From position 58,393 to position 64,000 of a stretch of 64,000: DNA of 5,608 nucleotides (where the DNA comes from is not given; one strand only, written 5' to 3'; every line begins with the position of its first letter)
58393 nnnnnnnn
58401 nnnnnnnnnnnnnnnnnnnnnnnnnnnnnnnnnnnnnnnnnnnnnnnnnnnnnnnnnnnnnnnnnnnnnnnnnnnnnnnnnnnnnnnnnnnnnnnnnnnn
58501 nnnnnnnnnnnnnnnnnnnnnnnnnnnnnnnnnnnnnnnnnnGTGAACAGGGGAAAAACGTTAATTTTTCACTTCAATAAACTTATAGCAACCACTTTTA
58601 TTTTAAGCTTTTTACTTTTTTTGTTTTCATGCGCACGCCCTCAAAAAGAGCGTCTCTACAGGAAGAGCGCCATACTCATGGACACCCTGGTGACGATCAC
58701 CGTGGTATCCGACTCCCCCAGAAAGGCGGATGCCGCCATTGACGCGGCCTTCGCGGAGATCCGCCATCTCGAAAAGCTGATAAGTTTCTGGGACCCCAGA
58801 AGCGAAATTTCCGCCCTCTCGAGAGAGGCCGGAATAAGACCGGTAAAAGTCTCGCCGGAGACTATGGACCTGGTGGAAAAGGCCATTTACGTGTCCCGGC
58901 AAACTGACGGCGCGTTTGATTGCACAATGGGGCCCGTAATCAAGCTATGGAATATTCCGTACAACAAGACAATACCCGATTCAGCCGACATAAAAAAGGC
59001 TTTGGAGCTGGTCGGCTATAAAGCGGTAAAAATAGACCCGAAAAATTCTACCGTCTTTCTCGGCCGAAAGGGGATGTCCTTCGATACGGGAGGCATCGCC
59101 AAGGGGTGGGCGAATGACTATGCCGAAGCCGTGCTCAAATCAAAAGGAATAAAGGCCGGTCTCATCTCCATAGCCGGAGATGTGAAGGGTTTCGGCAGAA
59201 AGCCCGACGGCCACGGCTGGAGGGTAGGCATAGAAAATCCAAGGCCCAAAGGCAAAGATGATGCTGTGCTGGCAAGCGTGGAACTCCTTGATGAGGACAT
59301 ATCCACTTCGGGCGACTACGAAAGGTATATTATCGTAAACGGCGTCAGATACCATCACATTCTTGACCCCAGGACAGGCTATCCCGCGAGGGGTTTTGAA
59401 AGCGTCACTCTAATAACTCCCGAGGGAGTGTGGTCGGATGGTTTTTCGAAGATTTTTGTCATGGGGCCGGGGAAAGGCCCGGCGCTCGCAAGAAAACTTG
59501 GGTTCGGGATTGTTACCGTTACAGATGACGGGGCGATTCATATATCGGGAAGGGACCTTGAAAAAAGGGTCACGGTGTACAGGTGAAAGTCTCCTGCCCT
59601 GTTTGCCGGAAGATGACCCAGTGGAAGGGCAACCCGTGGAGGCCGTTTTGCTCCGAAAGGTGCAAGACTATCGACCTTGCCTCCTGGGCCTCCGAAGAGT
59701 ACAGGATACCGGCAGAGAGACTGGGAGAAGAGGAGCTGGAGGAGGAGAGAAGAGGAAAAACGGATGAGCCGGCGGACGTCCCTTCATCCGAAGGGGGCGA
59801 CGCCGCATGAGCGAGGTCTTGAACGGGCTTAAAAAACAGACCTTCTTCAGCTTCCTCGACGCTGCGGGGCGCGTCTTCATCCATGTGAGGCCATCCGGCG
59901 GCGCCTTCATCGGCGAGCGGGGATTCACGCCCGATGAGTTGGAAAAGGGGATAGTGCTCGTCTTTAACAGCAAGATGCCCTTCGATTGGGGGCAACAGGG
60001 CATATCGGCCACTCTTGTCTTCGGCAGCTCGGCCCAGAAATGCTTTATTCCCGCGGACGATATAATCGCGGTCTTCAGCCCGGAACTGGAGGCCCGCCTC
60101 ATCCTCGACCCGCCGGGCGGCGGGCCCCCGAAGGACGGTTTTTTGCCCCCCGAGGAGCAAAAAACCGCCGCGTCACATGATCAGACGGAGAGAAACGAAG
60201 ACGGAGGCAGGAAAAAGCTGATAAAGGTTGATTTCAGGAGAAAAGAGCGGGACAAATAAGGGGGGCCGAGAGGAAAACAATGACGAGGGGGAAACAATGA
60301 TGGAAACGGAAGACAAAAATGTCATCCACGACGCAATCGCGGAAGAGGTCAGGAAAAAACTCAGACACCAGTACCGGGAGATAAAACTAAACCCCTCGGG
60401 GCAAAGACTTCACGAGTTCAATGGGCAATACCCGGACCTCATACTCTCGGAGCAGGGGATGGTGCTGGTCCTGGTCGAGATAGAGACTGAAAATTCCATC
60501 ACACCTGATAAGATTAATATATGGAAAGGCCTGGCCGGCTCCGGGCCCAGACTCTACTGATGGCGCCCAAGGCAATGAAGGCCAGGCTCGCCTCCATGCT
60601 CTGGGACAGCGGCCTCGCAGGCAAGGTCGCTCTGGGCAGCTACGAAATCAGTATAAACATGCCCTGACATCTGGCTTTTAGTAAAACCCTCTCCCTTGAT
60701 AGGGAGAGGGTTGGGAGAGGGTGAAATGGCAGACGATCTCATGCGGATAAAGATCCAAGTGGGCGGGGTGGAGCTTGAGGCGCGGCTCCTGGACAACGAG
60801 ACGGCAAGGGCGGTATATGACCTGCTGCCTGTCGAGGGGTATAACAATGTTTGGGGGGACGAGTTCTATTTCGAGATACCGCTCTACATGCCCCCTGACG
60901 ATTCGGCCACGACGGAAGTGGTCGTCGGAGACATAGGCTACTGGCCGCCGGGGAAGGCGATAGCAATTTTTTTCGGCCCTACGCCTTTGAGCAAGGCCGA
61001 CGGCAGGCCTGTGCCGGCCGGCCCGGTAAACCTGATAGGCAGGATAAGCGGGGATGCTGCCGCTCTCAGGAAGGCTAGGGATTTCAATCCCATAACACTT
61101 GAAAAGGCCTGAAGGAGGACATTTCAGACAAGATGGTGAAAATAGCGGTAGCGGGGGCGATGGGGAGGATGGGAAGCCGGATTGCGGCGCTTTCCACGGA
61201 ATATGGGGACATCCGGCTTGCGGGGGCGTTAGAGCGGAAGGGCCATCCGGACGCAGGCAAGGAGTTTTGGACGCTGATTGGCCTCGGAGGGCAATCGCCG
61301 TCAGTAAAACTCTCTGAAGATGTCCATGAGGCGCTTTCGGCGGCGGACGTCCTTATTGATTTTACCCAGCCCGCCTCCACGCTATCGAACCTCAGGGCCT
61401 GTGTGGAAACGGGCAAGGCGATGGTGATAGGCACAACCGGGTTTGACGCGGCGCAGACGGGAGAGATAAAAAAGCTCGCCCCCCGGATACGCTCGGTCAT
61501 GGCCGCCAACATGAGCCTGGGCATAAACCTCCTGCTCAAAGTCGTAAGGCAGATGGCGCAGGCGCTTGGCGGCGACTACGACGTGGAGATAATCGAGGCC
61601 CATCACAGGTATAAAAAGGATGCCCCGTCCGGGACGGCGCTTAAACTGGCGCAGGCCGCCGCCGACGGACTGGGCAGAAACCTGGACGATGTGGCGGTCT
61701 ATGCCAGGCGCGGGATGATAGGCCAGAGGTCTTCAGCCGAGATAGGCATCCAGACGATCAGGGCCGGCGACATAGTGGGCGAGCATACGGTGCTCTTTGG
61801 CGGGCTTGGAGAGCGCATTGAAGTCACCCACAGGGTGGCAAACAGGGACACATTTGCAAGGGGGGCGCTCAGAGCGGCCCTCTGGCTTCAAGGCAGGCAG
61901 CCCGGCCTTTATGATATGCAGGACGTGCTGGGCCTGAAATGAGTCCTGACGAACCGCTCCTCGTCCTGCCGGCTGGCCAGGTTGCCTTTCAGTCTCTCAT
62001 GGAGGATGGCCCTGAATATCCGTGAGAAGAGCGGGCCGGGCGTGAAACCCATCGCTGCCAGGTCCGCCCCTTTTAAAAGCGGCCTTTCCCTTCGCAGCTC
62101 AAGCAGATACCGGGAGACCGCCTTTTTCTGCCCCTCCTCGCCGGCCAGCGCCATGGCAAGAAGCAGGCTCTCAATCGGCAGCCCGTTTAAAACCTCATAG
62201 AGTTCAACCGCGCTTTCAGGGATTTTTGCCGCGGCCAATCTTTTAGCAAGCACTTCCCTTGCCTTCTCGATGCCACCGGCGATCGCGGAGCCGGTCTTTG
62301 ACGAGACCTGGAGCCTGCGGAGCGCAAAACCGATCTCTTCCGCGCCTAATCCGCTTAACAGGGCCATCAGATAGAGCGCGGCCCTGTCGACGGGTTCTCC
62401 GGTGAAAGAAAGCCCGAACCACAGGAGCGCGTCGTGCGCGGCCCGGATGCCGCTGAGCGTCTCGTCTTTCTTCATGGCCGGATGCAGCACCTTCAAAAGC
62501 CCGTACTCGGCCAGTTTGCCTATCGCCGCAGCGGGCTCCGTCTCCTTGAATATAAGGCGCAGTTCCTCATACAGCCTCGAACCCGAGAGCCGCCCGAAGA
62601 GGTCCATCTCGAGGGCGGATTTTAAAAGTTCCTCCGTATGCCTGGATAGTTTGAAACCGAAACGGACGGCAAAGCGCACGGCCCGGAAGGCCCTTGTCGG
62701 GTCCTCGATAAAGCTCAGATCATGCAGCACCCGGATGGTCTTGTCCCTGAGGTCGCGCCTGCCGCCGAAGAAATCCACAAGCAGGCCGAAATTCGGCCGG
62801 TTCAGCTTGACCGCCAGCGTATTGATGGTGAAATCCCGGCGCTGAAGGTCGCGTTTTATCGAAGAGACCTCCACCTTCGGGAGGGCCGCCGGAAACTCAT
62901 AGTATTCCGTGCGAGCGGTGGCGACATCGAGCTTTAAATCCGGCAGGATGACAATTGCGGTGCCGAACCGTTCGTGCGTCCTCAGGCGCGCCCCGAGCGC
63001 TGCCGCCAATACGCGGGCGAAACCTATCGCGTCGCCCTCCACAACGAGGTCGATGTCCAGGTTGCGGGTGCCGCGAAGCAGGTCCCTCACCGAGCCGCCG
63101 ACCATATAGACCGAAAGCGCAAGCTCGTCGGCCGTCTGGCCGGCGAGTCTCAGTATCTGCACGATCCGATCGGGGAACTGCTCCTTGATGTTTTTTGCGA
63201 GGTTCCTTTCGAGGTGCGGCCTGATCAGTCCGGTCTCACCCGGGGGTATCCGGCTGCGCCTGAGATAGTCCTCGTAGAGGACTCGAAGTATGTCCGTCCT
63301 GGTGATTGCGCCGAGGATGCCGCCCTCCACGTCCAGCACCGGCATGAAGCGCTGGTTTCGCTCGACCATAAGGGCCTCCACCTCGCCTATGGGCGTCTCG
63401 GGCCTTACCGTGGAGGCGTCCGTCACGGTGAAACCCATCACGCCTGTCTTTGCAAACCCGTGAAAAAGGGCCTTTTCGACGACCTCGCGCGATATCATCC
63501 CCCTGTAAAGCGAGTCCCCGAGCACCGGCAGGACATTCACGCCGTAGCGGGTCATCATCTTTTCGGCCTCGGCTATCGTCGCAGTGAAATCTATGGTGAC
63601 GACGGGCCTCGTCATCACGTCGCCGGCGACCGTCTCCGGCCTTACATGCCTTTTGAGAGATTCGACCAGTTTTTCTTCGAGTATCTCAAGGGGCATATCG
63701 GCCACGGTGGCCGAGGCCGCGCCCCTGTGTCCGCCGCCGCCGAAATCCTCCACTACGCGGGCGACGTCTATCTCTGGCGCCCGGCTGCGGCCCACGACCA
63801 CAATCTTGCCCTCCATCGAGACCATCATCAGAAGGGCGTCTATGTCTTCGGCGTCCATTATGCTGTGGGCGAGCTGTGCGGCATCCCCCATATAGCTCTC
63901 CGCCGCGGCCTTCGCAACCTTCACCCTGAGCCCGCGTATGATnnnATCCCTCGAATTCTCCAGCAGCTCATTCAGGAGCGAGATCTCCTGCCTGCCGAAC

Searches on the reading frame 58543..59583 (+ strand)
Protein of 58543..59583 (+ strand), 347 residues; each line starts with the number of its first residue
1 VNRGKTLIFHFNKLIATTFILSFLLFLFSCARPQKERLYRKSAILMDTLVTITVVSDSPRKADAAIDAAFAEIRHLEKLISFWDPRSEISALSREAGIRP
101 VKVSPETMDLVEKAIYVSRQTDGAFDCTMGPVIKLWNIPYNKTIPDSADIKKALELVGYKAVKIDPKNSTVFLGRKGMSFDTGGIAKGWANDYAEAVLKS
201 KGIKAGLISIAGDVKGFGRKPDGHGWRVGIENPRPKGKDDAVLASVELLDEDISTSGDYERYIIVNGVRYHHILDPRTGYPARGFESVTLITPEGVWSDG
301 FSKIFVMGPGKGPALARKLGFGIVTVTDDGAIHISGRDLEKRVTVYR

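Call 72: search_protein_families(library=pfam, proteins=[window:58543-59583:+], max_evalue=0.0001)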
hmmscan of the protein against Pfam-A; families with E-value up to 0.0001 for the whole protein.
window:58543-59583:+ (347 aa): 1 family
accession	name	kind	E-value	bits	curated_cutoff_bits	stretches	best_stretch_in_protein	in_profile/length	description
PF02424.20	ApbE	-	7e-82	275.4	25.6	1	46-319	1-258/266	ApbE family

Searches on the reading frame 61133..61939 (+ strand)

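Call 72: search_protein_families(library=pfam, proteins=[window:61133-61939:+], max_evalue=0.0001)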
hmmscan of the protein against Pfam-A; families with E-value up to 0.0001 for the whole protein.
window:61133-61939:+ (269 aa): 2 families
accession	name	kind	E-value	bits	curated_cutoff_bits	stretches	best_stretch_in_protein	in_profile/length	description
PF05173.19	DapB_C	-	3e-46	156.9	27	1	130-266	1-121/121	Dihydrodipicolinate reductase, C-terminus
PF01113.26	DapB_N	-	9.6e-34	116.6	25.6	1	2-127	1-124/124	Dihydrodipicolinate reductase, N-terminus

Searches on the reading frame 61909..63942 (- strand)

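Call 72: search_protein_families(library=pfam, proteins=[window:61909-63942:-], max_evalue=0.0001)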
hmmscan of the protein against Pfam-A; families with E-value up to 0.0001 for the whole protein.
window:61909-63942:- (677 aa): 4 families
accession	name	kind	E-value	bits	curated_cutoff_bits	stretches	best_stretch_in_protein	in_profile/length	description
PF01743.26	PolyA_pol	-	2.2e-27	96.3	23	1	278-404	1-126/126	Poly A polymerase head domain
PF00571.33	CBS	-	2.1e-20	73.2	24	2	175-223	8-56/57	CBS domain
PF12627.12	PolyA_pol_RNAbd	-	1.8e-07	31.2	22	1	429-491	1-61/64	Probable RNA and SrmB- binding site of polymerase A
PF02272.25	DHHA1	-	2.4e-06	28.3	25.9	1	16-96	13-96/102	DHHA1 domain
